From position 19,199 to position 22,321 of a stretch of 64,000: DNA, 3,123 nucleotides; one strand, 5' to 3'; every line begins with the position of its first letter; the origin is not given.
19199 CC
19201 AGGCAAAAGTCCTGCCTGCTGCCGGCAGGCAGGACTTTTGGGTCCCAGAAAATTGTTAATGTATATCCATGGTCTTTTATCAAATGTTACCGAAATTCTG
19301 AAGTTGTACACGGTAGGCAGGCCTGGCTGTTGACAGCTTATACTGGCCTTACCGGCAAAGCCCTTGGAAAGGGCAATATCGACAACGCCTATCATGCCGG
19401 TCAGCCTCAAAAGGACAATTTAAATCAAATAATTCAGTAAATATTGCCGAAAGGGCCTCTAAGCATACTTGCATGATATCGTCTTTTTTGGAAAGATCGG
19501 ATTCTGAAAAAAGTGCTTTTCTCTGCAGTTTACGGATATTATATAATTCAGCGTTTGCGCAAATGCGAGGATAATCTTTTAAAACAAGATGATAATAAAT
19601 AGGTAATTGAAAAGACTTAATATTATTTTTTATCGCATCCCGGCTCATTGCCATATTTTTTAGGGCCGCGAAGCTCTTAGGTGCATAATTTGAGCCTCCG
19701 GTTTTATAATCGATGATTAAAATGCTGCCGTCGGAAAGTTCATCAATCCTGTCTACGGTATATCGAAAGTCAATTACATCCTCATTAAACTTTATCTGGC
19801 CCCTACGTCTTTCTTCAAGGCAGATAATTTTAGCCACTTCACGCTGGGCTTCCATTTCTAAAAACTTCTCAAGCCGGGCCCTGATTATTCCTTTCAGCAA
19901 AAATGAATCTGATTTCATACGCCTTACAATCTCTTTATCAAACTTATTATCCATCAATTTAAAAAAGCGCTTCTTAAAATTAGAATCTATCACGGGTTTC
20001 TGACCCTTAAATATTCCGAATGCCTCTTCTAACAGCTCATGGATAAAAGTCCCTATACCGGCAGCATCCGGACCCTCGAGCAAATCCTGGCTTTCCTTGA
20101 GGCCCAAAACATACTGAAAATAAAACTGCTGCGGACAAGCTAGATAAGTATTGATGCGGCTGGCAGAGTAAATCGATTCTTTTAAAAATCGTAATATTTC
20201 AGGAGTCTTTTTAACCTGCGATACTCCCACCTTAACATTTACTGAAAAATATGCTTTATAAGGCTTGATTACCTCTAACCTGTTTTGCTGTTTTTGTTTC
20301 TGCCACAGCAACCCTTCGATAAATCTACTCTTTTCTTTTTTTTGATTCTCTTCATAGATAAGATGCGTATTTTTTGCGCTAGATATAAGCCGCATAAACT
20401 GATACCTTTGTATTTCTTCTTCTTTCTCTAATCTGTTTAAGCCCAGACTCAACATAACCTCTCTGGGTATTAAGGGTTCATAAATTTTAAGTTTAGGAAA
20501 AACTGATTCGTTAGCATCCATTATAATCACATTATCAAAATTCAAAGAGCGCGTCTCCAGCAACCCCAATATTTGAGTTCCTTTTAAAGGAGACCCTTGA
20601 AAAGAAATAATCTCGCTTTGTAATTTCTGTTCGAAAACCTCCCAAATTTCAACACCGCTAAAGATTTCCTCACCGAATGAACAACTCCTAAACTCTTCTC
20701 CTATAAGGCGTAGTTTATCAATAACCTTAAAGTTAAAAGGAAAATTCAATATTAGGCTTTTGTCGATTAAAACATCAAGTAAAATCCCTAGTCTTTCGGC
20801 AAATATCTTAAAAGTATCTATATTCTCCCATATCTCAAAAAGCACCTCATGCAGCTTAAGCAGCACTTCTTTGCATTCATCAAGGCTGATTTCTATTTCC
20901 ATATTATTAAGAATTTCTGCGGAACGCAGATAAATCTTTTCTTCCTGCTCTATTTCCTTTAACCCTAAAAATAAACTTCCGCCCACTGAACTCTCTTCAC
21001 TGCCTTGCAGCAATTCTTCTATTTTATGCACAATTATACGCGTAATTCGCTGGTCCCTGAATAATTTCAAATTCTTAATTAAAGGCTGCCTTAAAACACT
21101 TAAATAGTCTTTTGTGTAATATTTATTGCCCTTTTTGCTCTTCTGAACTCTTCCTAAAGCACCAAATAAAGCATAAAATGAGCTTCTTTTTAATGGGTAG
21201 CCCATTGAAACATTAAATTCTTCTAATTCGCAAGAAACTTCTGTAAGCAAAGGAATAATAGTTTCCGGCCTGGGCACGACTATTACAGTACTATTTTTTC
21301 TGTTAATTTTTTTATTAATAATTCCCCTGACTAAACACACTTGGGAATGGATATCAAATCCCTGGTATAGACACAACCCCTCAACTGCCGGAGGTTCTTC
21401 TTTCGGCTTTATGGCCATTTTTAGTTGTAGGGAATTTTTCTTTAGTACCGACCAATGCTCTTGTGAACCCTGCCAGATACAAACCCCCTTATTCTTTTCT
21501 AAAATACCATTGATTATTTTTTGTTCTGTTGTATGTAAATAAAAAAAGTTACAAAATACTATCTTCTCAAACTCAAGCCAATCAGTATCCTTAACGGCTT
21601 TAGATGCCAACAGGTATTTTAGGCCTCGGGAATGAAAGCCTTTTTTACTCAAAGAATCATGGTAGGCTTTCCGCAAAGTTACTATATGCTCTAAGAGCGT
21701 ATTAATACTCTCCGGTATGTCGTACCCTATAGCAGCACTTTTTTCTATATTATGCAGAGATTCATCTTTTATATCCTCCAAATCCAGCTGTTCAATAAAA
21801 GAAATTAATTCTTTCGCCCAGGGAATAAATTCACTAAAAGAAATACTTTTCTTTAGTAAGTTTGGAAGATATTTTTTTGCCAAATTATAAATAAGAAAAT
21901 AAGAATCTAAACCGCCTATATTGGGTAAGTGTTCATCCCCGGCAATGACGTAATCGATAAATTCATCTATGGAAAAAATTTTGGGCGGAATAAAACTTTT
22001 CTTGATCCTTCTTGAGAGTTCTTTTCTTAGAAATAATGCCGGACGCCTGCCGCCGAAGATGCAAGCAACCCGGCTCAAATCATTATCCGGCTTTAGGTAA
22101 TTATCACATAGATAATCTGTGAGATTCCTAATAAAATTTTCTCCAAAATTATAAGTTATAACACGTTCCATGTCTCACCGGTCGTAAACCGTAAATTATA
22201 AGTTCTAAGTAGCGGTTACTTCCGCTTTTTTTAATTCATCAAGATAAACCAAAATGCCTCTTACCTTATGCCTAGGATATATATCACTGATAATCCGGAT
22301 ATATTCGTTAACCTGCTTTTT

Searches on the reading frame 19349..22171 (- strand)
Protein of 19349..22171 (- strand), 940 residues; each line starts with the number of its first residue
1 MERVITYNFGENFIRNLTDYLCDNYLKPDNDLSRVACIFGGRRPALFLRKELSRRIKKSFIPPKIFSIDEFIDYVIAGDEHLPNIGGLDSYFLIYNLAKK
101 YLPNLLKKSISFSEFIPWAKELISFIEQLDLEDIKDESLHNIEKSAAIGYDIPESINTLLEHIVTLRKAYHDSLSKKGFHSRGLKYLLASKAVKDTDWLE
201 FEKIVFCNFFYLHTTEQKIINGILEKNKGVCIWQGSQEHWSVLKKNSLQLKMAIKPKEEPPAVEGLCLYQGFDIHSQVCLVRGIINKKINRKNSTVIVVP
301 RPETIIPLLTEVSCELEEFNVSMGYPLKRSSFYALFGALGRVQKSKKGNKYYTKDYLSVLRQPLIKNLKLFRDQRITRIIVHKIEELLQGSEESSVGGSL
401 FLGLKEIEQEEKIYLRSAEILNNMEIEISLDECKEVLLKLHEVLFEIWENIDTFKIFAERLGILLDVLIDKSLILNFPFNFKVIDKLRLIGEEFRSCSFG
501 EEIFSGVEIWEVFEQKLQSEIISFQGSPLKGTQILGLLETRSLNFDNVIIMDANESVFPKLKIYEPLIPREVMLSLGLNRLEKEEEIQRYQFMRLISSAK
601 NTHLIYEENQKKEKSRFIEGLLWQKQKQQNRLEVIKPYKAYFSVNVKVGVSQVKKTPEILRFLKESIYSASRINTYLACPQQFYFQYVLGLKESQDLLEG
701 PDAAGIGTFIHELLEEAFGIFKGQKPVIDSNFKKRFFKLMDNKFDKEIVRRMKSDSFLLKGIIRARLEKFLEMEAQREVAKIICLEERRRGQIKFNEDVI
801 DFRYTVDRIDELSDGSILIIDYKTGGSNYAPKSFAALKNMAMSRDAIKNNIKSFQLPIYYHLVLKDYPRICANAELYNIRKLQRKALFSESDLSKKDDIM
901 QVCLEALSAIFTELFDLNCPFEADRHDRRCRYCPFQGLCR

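Call 26: find_encoding_contigs(protein=window:19349-22171:-, flank=10000, max_places=2)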
Protein window:19349-22171:- (940 aa): 1 contig read that carries it; 1 place shown.
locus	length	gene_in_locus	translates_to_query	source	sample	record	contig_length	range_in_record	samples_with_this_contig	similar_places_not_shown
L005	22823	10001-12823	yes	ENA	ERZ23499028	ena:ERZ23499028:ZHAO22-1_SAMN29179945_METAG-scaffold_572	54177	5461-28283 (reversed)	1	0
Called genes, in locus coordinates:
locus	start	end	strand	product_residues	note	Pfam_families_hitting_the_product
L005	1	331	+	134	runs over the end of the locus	PF00380:Ribosomal_S9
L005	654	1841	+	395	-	PF00926:DHBP_synthase, PF00925:GTP_cyclohydro2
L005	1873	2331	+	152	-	PF00885:DMRL_synthase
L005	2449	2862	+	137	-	PF01029:NusB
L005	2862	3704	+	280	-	PF02811:PHP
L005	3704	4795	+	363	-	PF00383:dCMP_cyt_deam_1, PF14437:MafB19-deam, PF01872:RibD_C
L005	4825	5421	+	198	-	PF00881:Nitroreductase, PF14512:TM1586_NiRdase (weak)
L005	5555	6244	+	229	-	PF03819:MazG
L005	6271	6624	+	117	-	-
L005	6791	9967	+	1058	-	PF00580:UvrD-helicase, PF13245:AAA_19 (weak), PF13538:UvrD_C_2 (faint), PF13087:AAA_12 (faint), PF13361:UvrD_C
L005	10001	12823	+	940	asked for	PF12705:PDDEXK_1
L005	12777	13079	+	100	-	-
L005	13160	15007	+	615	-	PF00324:AA_permease, PF03222:Trp_Tyr_perm (weak), PF13520:AA_permease_2, PF00359:PTS_EIIA_2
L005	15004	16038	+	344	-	PF00224:PK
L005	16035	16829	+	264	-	PF01887:SAM_HAT_N, PF20257:SAM_HAT_C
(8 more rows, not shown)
